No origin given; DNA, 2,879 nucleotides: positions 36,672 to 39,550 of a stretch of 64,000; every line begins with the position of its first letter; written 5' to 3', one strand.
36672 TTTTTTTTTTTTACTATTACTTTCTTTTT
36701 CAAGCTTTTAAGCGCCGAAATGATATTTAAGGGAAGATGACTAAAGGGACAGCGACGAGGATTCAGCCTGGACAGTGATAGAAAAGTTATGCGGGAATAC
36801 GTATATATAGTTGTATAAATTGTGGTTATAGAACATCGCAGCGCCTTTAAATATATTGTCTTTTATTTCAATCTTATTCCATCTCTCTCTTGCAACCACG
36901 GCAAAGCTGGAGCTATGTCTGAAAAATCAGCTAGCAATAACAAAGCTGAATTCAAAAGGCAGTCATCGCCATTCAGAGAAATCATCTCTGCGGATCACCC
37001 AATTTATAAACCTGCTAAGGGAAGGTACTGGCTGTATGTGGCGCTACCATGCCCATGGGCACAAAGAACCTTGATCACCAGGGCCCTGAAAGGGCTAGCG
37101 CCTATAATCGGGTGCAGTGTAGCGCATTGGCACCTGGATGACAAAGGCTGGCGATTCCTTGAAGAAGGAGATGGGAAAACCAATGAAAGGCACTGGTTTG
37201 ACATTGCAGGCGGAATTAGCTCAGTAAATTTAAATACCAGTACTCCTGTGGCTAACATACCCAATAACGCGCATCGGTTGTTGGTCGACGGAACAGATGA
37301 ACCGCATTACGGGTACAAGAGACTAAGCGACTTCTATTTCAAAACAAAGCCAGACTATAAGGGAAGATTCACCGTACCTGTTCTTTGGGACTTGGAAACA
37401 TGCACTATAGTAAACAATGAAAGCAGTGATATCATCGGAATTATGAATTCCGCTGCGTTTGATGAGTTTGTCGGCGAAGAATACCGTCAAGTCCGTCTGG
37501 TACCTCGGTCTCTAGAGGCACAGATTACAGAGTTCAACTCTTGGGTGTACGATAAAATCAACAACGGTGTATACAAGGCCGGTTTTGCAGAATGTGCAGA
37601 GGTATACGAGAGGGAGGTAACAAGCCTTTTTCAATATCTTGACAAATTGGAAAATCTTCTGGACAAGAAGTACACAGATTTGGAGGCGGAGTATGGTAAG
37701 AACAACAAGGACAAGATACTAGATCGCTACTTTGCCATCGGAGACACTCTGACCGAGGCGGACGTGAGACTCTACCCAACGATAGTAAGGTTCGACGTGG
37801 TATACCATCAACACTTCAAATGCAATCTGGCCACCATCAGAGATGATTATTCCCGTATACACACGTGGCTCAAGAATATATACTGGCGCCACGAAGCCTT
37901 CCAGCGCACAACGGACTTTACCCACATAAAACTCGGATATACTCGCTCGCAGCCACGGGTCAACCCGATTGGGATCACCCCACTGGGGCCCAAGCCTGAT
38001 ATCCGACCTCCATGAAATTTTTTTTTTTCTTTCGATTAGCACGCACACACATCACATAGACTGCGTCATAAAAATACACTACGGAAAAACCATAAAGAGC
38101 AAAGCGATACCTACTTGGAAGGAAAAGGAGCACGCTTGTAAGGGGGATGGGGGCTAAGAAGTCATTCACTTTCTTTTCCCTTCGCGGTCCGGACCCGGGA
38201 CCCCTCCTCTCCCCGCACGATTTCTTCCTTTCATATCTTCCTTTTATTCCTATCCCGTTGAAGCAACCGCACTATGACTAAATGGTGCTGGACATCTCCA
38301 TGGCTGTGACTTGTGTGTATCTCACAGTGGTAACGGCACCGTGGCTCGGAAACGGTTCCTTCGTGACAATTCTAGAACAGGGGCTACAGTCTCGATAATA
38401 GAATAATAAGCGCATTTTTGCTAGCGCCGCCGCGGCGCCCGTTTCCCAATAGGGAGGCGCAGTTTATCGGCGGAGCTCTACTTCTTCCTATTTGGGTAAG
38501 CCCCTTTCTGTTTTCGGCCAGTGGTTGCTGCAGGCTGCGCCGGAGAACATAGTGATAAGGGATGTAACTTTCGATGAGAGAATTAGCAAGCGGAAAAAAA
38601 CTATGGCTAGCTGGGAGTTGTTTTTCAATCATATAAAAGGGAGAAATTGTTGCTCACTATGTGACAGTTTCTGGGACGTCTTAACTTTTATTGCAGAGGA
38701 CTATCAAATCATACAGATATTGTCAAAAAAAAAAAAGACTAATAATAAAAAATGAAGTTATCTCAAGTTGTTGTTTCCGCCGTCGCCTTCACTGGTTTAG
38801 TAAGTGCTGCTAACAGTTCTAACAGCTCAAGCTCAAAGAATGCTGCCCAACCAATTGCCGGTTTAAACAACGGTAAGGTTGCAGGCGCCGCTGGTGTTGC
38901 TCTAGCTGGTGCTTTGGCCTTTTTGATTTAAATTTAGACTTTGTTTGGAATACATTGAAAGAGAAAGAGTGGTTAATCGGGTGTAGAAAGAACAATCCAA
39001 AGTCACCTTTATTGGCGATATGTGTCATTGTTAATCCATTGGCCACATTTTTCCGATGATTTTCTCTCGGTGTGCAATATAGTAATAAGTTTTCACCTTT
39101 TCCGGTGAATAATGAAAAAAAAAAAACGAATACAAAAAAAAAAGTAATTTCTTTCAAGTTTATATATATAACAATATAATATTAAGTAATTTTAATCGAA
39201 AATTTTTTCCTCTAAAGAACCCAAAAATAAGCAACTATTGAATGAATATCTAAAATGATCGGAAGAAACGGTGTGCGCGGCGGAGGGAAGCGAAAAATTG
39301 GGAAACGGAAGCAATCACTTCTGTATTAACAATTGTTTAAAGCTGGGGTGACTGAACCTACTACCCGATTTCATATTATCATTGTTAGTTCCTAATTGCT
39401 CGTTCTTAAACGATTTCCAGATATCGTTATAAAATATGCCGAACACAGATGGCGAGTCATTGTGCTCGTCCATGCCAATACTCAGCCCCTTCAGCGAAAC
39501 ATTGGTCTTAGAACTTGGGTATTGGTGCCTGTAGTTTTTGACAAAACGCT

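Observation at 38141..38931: HOR7 is a sub-60-aa gene missed by the ORF track, with an unusually GC-rich palindromic upstream region carrying clustered STREs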

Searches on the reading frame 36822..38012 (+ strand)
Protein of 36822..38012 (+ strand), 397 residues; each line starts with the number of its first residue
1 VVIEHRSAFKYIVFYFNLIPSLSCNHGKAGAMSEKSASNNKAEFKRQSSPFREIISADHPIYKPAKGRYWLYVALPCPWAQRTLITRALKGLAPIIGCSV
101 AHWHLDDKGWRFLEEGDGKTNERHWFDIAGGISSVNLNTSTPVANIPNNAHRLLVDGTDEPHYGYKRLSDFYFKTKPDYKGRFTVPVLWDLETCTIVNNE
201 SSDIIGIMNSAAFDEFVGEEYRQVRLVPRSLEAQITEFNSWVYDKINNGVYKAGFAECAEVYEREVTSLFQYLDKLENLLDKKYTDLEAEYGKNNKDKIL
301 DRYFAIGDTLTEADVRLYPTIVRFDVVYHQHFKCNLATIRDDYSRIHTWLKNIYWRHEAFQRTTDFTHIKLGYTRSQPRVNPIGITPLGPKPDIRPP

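Call 5: search_protein_families(library=pfam, proteins=[window:36822-38012:+], max_evalue=0.1)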
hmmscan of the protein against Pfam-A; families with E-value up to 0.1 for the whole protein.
window:36822-38012:+ (397 aa): 2 families
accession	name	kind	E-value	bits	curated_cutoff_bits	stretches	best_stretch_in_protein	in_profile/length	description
PF13410.11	GST_C_2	-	6.3e-14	52.3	24.9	1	260-351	2-68/69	Glutathione S-transferase, C-terminal domain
PF13409.12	GST_N_2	-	1.9e-07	32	25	1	77-208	2-67/70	Glutathione S-transferase, N-terminal domain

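Call 12: find_homologous_proteins(query=window:36915-38012:+, max_evalue=1e-60)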
Query window:36915-38012:+ (366 aa): 1113 proteins with E <= 1e-60 among 8000 candidates; the best 120 are listed.
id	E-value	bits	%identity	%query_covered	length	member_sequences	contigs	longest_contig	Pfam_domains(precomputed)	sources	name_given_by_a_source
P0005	5.6e-253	857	99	100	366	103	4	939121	PF13410.12,PF13409.13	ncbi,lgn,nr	ncbi:BBT_HP_G0156120.mRNA.1.CDS.1 [Saccharomyces cerevisiae]|nr:BBT_HP_G0070220.mRNA.1.CDS.1 [Saccha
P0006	1.1e-207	708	82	100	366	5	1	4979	PF13410.12,PF13409.13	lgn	-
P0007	1.2e-191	655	75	100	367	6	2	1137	PF13410.12,PF00043.31,PF13409.13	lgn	-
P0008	1.4e-161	556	64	99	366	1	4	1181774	PF13410.12,PF13409.13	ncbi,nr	ncbi:XXYS1_4_G0042970.mRNA.1.CDS.1 [Saccharomyces cerevisiae]|nr:EM14S01-3B_G0040450.mRNA.1.CDS.1 [S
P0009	1.0e-158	547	64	100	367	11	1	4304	PF13410.12,PF13409.13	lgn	-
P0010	1.5e-158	546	62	100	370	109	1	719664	PF13410.12,PF13409.13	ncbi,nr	ncbi:ANM_collapsed_G0034830.mRNA.1.CDS.1 [Saccharomyces cerevisiae]|nr:ANM_collapsed_G0034830.mRNA.1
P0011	9.5e-150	517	62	99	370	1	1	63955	PF13410.12,PF13409.13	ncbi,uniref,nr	ncbi:hypothetical protein Kpol_489p17 [Vanderwaltozyma polyspora DSM 70294]|uniref:GST N-terminal do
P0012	1.3e-149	517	61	99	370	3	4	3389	PF13410.12,PF13409.13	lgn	-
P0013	1.9e-146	506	61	99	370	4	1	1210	PF13410.12,PF00043.31,PF13409.13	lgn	-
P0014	3.3e-146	505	60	100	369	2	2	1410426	PF13410.12,PF13409.13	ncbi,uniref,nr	ncbi:ZYRO0B09922p [Zygosaccharomyces rouxii]|uniref:Glutathione S-transferase omega-like 2 n=1 Tax=Z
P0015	4.8e-146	505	60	100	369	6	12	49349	PF13410.12,PF13409.13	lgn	-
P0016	2.8e-144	499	60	100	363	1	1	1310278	PF13410.12,PF13409.13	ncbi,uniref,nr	ncbi:S-glutathionyl-(chloro)hydroquinone reductase KNAG_0C06410 [Huiozyma naganishii CBS 8797]|unire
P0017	2.9e-144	499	60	99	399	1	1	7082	PF13410.12,PF13409.13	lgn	-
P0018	4.4e-144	498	60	99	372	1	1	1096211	PF13410.12,PF13409.13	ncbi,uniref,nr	ncbi:hypothetical protein TPHA_0C04090 [Tetrapisispora phaffii CBS 4417]|uniref:GST N-terminal domai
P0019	4.6e-144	498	60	99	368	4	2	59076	PF13410.12,PF13409.13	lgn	-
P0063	6.8e-116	406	74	65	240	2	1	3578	PF13410.12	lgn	-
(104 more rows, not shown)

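Call 13: find_encoding_contigs(protein=P0006, flank=4000, max_places=4)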
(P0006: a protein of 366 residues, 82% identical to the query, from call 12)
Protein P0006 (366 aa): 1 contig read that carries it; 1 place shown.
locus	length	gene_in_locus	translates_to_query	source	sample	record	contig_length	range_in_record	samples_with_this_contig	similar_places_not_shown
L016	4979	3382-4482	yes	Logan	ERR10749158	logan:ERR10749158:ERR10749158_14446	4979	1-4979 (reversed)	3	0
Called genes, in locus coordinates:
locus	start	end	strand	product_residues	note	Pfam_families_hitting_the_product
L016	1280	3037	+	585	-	PF00282:Pyridoxal_deC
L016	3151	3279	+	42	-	-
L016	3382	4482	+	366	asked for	PF13409:GST_N_2 (weak), PF13410:GST_C_2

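Call 14: find_encoding_contigs(protein=P0063, flank=4000, max_places=4)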
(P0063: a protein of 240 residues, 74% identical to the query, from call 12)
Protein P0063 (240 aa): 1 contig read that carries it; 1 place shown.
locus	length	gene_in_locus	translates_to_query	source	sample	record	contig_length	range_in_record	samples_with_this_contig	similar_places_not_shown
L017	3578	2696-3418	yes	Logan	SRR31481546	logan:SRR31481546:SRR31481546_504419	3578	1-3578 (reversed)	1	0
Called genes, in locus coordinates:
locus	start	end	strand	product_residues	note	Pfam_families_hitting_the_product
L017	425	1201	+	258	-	PF00282:Pyridoxal_deC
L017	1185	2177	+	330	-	PF00282:Pyridoxal_deC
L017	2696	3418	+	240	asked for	PF13410:GST_C_2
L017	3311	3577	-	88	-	?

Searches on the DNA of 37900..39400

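Call 27: search_rna_families(source=window, start=37900, end=39400, threshold=evalue, max_evalue=1)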
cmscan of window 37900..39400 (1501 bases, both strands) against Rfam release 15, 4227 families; matches with E-value up to 1: 0.
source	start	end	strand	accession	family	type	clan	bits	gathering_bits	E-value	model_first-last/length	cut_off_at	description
